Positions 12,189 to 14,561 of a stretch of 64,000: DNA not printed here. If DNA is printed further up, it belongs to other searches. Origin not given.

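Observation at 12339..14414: Pervasive in-frame low-complexity and tandem-repeat insertions inside conserved housekeeping enzymes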

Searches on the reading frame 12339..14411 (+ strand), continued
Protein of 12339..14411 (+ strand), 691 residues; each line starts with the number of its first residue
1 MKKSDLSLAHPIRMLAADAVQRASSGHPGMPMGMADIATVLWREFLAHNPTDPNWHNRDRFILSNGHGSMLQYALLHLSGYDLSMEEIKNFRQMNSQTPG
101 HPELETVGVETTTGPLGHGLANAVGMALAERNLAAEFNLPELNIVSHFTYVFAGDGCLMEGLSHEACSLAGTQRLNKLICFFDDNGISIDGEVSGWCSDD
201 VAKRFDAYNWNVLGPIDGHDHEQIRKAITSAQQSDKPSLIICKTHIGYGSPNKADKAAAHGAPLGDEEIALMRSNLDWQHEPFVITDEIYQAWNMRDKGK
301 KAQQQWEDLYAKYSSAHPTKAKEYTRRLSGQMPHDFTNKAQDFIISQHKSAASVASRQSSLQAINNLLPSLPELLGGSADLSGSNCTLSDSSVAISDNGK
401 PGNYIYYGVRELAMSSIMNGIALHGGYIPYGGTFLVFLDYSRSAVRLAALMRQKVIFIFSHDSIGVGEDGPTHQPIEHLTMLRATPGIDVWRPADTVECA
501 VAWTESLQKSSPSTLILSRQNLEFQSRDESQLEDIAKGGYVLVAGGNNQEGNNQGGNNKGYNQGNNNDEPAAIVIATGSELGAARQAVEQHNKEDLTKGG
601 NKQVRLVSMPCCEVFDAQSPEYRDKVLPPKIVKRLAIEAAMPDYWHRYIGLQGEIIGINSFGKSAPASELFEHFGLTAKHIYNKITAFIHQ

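Call 15: find_homologous_proteins(query=P0001, max_evalue=1e-100)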
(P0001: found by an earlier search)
Query P0001 (691 aa): 8000 proteins with E <= 1e-100 among 8000 candidates; the best 120 are listed.
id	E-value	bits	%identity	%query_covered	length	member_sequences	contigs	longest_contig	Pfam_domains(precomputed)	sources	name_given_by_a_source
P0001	0.0e+0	1605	100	100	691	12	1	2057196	PF13292.12,PF22613.2,PF02780.26,PF02779.30,PF00456.27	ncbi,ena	-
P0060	0.0e+0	1121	69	100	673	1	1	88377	PF13292.12,PF22613.2,PF02780.26,PF02779.30,PF00456.27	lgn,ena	-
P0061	0.0e+0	1021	65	100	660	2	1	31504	PF13292.12,PF22613.2,PF02780.26,PF02779.30,PF00456.27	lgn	-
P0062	0.0e+0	1020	67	99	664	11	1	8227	PF13292.12,PF22613.2,PF02780.26,PF02779.30,PF00456.27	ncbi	-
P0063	1.1e-293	994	65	100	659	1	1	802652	PF13292.12,PF22613.2,PF02780.26,PF02779.30,PF00456.27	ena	-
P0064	2.5e-290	983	64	99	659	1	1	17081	PF13292.12,PF22613.2,PF02780.26,PF02779.30,PF00456.27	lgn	-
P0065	2.1e-285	967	64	100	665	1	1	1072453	PF13292.12,PF22613.2,PF02780.26,PF02779.30,PF00456.27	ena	-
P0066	3.3e-280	949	62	99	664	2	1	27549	PF22613.2,PF02780.26,PF02779.30,PF00456.27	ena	-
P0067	3.6e-277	939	61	99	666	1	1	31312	PF13292.12,PF22613.2,PF02780.26,PF02779.30,PF00456.27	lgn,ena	-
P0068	8.9e-274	928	60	99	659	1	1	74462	PF13292.12,PF22613.2,PF02780.26,PF02779.30,PF00456.27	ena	-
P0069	3.2e-273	926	61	98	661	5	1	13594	PF13292.12,PF22613.2,PF02780.26,PF02779.30,PF00456.27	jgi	-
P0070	1.0e-269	915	60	97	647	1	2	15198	PF22613.2,PF02780.26,PF02779.30,PF00456.27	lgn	-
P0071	1.5e-266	904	59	100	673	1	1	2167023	PF13292.12,PF22613.2,PF02780.26,PF02779.30,PF00456.27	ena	-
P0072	6.3e-262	889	58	99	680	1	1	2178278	PF13292.12,PF22613.2,PF02780.26,PF02779.30,PF00456.27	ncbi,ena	-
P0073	4.8e-261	886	57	99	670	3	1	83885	PF13292.12,PF22613.2,PF02780.26,PF02779.30,PF00456.27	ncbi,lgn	ncbi:MAG: transketolase [Idiomarina sp.]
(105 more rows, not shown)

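Call 17: find_encoding_contigs(protein=P0006, flank=10000, max_places=2)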
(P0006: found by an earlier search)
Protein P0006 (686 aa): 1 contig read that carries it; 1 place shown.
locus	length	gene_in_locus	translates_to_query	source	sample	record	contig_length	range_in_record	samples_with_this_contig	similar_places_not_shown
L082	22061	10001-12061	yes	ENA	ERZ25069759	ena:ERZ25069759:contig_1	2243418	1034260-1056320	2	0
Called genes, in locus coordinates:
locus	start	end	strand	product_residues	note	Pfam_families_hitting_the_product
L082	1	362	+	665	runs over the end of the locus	PF12564:TypeIII_RM_meth, PF01555:N6_N4_Mtase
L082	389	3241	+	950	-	PF04851:ResIII, PF27159:HI_1054_N, PF27365:HI_1054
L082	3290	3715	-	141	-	PF06983:3-dmu-9_3-mt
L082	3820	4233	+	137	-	PF00903:Glyoxalase, PF12681:Glyoxalase_2, PF18029:Glyoxalase_6 (weak)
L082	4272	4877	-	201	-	PF02661:Fic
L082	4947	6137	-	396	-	PF20903:SPL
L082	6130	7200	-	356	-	-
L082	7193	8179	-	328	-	PF00535:Glycos_transf_2, PF10111:Glyco_tranf_2_2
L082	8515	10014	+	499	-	PF00883:Peptidase_M17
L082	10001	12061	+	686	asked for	PF00456:Transketolase_N, PF13292:DXP_synthase_N (faint), PF02779:Transket_pyr, PF02780:Transketolase_C, PF22613:Transketolase_C_1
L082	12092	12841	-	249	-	PF02390:Methyltransf_4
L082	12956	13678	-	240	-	PF17773:UPF0176_N, PF00581:Rhodanese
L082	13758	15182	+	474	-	PF00294:PfkB, PF08543:Phos_pyr_kin (faint), PF01467:CTP_transf_like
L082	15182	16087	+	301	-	-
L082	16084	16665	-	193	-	-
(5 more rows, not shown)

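Call 18: find_encoding_contigs(protein=P0008, flank=10000, max_places=2)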
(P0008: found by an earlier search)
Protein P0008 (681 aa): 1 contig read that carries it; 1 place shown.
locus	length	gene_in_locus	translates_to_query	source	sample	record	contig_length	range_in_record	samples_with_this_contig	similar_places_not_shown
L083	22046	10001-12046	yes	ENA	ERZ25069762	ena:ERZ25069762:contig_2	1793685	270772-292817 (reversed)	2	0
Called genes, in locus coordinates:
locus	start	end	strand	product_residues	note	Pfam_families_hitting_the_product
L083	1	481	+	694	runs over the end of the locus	PF12564:TypeIII_RM_meth, PF01555:N6_N4_Mtase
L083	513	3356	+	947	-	PF04851:ResIII, PF27159:HI_1054_N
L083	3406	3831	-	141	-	PF06983:3-dmu-9_3-mt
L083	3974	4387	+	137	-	PF00903:Glyoxalase, PF12681:Glyoxalase_2, PF18029:Glyoxalase_6 (weak)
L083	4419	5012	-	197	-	PF02661:Fic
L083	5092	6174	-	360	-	PF20903:SPL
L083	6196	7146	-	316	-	-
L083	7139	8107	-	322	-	-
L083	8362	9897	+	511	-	PF00883:Peptidase_M17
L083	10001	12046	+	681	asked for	PF00456:Transketolase_N, PF13292:DXP_synthase_N (faint), PF02779:Transket_pyr, PF22613:Transketolase_C_1, PF02780:Transketolase_C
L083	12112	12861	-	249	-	PF02390:Methyltransf_4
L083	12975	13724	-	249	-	PF17773:UPF0176_N, PF00581:Rhodanese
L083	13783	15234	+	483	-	PF00294:PfkB, PF08543:Phos_pyr_kin (weak), PF01467:CTP_transf_like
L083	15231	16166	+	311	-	-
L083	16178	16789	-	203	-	-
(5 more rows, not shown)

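Call 19: find_encoding_contigs(protein=P0001, flank=2000, max_places=4)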
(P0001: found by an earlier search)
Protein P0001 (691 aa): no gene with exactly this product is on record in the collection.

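Call 20: find_encoding_contigs(protein=P0031, flank=10000, max_places=1)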
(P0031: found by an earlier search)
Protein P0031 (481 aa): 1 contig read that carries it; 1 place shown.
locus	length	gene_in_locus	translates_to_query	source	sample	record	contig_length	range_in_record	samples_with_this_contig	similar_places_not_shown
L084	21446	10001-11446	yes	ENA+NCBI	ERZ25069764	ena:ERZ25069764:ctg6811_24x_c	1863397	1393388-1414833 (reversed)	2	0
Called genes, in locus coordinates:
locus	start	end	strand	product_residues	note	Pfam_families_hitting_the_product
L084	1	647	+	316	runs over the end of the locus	PF01715:IPPT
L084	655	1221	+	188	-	PF02627:CMD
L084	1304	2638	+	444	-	PF00815:Histidinol_dh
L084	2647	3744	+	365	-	PF00155:Aminotran_1_2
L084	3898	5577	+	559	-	PF00041:fn3 (faint), PF07581:Glug (weak)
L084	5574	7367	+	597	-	PF00041:fn3 (faint), PF07581:Glug (faint)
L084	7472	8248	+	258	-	PF02527:GidB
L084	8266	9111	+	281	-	PF10609:ParA (faint), PF13614:AAA_31, PF00142:Fer4_NifH (weak), PF01656:CbiA, PF06564:CBP_BcsQ, PF09140:MipZ (faint)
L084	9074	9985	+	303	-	PF02195:ParB_N, PF17762:HTH_ParB, PF23552:ParB_C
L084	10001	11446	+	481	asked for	PF01225:Mur_ligase, PF08245:Mur_ligase_M, PF02875:Mur_ligase_C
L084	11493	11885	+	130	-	PF01127:Sdh_cyt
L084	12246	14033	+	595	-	PF00890:FAD_binding_2, PF01266:DAO (weak), PF02910:Succ_DH_flav_C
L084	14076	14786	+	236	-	PF13085:Fer2_3, PF13237:Fer4_10, PF13183:Fer4_8, PF13534:Fer4_17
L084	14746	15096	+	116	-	-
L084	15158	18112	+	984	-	PF16078:2-oxogl_dehyd_N, PF00676:E1_dh, PF02779:Transket_pyr, PF16870:OxoGdeHyase_C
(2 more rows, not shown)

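Call 21: find_encoding_contigs(protein=P0034, flank=10000, max_places=1)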
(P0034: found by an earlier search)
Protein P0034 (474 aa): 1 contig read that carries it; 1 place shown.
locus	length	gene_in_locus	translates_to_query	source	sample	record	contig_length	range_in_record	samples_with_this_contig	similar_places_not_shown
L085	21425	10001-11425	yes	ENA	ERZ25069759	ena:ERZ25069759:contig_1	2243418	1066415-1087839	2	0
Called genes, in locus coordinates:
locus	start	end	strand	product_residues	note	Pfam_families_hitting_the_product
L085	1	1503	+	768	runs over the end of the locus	PF17764:PriA_3primeBD, PF00270:DEAD, PF04851:ResIII, PF00271:Helicase_C (weak), PF18074:PriA_C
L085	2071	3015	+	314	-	PF03255:ACCA, PF01039:Carboxyl_trans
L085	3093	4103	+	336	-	-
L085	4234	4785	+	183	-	PF02627:CMD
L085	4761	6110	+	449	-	PF00815:Histidinol_dh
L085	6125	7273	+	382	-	PF00155:Aminotran_1_2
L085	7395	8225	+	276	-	-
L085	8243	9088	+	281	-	PF10609:ParA (faint), PF13614:AAA_31, PF00142:Fer4_NifH (weak), PF01656:CbiA, PF06564:CBP_BcsQ, PF09140:MipZ (faint)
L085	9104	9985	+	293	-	PF02195:ParB_N, PF17762:HTH_ParB, PF23552:ParB_C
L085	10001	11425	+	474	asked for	PF01225:Mur_ligase, PF08245:Mur_ligase_M, PF02875:Mur_ligase_C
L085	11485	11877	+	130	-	PF01127:Sdh_cyt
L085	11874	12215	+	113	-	PF01127:Sdh_cyt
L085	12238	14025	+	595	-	PF00890:FAD_binding_2, PF01266:DAO (weak), PF02910:Succ_DH_flav_C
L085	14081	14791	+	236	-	PF13085:Fer2_3, PF13237:Fer4_10, PF13183:Fer4_8, PF13534:Fer4_17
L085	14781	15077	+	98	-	-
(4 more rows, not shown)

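Call 22: find_encoding_contigs(protein=P0028, flank=10000, max_places=1)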
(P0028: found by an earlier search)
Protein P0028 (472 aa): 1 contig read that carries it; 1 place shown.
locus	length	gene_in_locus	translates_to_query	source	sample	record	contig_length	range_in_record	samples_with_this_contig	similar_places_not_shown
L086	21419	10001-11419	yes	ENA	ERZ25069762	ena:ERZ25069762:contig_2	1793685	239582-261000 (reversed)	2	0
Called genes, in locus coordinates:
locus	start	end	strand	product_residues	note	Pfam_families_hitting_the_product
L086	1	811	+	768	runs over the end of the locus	PF17764:PriA_3primeBD, PF00270:DEAD, PF04851:ResIII, PF00271:Helicase_C (weak), PF18074:PriA_C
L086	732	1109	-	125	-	-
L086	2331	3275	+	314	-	PF03255:ACCA, PF01039:Carboxyl_trans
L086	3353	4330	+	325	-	PF01715:IPPT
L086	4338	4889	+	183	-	PF02627:CMD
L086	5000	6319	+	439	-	PF00815:Histidinol_dh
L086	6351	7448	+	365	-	PF00155:Aminotran_1_2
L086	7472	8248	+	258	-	PF02527:GidB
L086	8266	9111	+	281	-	PF10609:ParA (faint), PF13614:AAA_31, PF00142:Fer4_NifH (weak), PF01656:CbiA, PF06564:CBP_BcsQ, PF09140:MipZ (faint)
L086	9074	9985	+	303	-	PF02195:ParB_N, PF17762:HTH_ParB, PF23552:ParB_C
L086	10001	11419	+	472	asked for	PF01225:Mur_ligase, PF08245:Mur_ligase_M, PF02875:Mur_ligase_C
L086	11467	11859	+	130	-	PF01127:Sdh_cyt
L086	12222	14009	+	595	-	PF00890:FAD_binding_2, PF01266:DAO (weak), PF02910:Succ_DH_flav_C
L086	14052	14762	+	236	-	PF13085:Fer2_3, PF13237:Fer4_10, PF13183:Fer4_8, PF13534:Fer4_17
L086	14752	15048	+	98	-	-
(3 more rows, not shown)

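Call 23: find_encoding_contigs(protein=P0046, flank=10000, max_places=1)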
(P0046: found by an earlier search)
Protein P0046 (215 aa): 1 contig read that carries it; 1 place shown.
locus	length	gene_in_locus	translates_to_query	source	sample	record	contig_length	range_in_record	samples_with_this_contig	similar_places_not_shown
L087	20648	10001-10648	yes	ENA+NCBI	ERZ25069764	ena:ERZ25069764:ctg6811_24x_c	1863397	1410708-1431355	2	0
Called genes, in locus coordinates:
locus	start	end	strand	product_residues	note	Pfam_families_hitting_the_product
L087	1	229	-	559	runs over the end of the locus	PF00041:fn3 (faint), PF07581:Glug (weak)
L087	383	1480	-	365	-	PF00155:Aminotran_1_2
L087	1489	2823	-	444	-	PF00815:Histidinol_dh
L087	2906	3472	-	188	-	PF02627:CMD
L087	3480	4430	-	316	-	PF01715:IPPT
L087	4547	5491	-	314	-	PF03255:ACCA, PF01039:Carboxyl_trans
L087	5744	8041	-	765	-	PF17764:PriA_3primeBD, PF00270:DEAD, PF04851:ResIII, PF00271:Helicase_C (weak), PF18074:PriA_C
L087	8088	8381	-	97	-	PF03992:ABM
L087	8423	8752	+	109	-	PF04362:Iron_traffic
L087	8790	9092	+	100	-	PF02609:Exonuc_VII_S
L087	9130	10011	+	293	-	PF00348:polyprenyl_synt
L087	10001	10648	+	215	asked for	PF03548:LolA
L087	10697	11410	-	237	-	PF03591:AzlC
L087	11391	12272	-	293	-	PF01128:IspD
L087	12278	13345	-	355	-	PF01210:NAD_Gly3P_dh_N, PF02558:ApbA (weak), PF03807:F420_oxidored, PF07479:NAD_Gly3P_dh_C, PF20618:GPD_NAD_C_bact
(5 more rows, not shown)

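Call 24: find_encoding_contigs(protein=P0045, flank=10000, max_places=1)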
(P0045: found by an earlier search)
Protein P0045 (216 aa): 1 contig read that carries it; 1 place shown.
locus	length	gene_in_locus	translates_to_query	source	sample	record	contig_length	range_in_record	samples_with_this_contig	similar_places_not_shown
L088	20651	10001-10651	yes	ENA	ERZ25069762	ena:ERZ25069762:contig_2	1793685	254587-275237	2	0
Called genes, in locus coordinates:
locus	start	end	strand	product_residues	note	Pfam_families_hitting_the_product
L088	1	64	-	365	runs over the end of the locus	PF00155:Aminotran_1_2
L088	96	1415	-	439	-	PF00815:Histidinol_dh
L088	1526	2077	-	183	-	PF02627:CMD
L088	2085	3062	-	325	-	PF01715:IPPT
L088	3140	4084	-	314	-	PF03255:ACCA, PF01039:Carboxyl_trans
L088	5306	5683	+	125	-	-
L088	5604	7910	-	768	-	PF17764:PriA_3primeBD, PF00270:DEAD, PF04851:ResIII, PF00271:Helicase_C (weak), PF18074:PriA_C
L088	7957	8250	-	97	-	PF03992:ABM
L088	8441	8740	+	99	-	PF04362:Iron_traffic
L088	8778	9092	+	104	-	PF02609:Exonuc_VII_S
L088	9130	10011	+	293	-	PF00348:polyprenyl_synt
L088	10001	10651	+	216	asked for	PF03548:LolA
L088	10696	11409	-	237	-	PF03591:AzlC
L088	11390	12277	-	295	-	PF01128:IspD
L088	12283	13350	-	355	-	PF01210:NAD_Gly3P_dh_N, PF02558:ApbA (weak), PF03807:F420_oxidored, PF07479:NAD_Gly3P_dh_C, PF20618:GPD_NAD_C_bact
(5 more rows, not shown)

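Call 48: predict_structure(alignment_id=A2)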
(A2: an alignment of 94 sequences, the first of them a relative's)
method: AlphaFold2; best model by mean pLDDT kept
length: 691 residues; sequences in the alignment: 94
mean_pLDDT: 89.1   pTM: 0.91
mean pLDDT of the five models: 89.1, 88.2, 87.6, 87.0, 86.6
residues with pLDDT >= 90: 492; 70-90: 136; 50-70: 42; < 50: 21
segments of 3 or more residues with pLDDT < 50: 548-567
pLDDT, mean of each block of 10 residues (from residue 1): 82 96 91 96 96 94 84 96 96 88 78 74 96 97 97 80 90 97 82 65 94 97 98 98 94 89 92 95 96 97 98 98 96 95 97 95 95 92 85 92 88 91 96 75 89 92 56 71 92 97 96 91 95 98 69 28 47 95 97 89 95 98 96 94 93 91 78 92 93 72
secondary structure, 60 per line:
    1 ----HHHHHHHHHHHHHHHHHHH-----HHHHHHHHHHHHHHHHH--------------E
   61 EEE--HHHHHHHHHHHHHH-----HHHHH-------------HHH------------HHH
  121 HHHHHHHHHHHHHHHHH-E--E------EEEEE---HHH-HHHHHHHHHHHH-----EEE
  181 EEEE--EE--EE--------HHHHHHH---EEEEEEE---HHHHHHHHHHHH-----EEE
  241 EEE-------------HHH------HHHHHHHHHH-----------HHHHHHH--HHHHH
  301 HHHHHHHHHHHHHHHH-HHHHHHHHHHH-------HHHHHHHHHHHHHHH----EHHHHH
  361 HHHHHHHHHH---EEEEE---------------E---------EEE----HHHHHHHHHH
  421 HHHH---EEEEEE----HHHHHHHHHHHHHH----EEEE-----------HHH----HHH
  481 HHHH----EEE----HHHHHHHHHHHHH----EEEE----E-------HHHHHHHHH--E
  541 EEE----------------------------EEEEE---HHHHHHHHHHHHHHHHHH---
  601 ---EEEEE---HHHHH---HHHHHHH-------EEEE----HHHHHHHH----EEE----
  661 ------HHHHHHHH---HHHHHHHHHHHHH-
elements in order (helices of 4 or more, strands of 3 or more residues): H5-23 H29-45 E60-63 H66-79 H85-89 H118-137 E149-153 H161-172 E178-184 H201-207 E211-217 H221-232 E238-243 H266-275 H287-293 H296-316 H318-328 H336-350 H356-370 E374-378 E404-406 H411-424 E428-433 H438-451 E456-459 H478-484 E489-491 H496-508 E513-516 H529-537 E540-543 E572-576 H580-597 E604-608 H612-616 H620-626 E634-637 H642-649 E654-656 H667-674 H678-690

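Call 53: find_encoding_contigs(protein=P0060, flank=10000, max_places=1)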
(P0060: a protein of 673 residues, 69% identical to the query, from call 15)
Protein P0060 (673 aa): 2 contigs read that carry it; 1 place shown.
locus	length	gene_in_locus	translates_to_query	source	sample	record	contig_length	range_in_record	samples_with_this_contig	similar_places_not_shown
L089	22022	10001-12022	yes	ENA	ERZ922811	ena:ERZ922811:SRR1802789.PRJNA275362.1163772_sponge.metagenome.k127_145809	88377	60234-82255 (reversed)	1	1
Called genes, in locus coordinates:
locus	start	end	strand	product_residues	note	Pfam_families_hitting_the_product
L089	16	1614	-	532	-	PF00291:PALP, PF00585:Thr_dehydrat_C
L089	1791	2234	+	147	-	PF02823:ATP-synt_DE_N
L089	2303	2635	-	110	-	PF04977:DivIC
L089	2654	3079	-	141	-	PF00903:Glyoxalase (faint), PF06983:3-dmu-9_3-mt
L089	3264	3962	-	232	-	-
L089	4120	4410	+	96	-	-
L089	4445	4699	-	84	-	-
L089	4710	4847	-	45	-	-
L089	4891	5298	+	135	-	PF00903:Glyoxalase, PF12681:Glyoxalase_2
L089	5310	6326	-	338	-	PF20903:SPL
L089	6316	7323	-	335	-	-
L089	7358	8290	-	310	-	PF10111:Glyco_tranf_2_2 (weak), PF00535:Glycos_transf_2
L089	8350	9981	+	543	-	PF00883:Peptidase_M17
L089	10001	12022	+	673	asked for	PF00456:Transketolase_N, PF13292:DXP_synthase_N (faint), PF02779:Transket_pyr, PF22613:Transketolase_C_1, PF02780:Transketolase_C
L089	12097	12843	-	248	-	PF02390:Methyltransf_4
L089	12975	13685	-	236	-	PF17773:UPF0176_N, PF00581:Rhodanese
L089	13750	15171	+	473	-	PF00294:PfkB, PF08543:Phos_pyr_kin (weak), PF01467:CTP_transf_like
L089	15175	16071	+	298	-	-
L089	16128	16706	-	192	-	-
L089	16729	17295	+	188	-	PF04060:FeS, PF13484:Fer4_16 (faint), PF00037:Fer4 (weak), PF13237:Fer4_10, PF14697:Fer4_21, PF12838:Fer4_7 (weak), PF13187:Fer4_9 (weak)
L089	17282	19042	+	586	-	PF10531:SLBB (faint), PF13375:RnfC_N, PF01512:Complex1_51K, PF13187:Fer4_9, PF12838:Fer4_7, PF13183:Fer4_8, PF13237:Fer4_10, PF13534:Fer4_17 (weak), +3 more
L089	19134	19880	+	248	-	PF02146:SIR2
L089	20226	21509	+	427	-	PF01170:UPF0020 (faint), PF05175:MTS, PF07669:Eco57I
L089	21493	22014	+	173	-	-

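Call 54: find_encoding_contigs(protein=P0063, flank=10000, max_places=1)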
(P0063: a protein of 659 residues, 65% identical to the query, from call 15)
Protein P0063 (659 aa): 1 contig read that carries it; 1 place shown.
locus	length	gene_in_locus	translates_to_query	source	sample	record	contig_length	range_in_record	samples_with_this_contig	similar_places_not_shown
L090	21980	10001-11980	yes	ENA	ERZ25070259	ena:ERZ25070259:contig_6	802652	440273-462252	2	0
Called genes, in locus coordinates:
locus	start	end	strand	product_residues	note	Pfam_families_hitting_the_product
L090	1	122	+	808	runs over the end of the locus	PF04453:LptD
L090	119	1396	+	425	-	PF13623:SurA_N_2, PF13624:SurA_N_3, PF09312:SurA_N, PF00639:Rotamase (weak)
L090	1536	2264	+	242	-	PF00308:Bac_DnaA (faint)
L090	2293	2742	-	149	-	PF09424:YqeY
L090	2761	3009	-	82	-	PF01165:Ribosomal_S21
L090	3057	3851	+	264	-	PF03099:BPL_LplA_LipB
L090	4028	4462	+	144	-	PF00903:Glyoxalase, PF06983:3-dmu-9_3-mt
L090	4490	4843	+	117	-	PF04977:DivIC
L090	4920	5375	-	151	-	PF02823:ATP-synt_DE_N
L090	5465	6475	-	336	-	PF20903:SPL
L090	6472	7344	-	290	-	-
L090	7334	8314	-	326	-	PF00535:Glycos_transf_2, PF10111:Glyco_tranf_2_2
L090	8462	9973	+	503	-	PF00883:Peptidase_M17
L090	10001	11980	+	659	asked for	PF00456:Transketolase_N, PF13292:DXP_synthase_N (faint), PF02779:Transket_pyr, PF02780:Transketolase_C, PF22613:Transketolase_C_1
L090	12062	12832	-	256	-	PF02390:Methyltransf_4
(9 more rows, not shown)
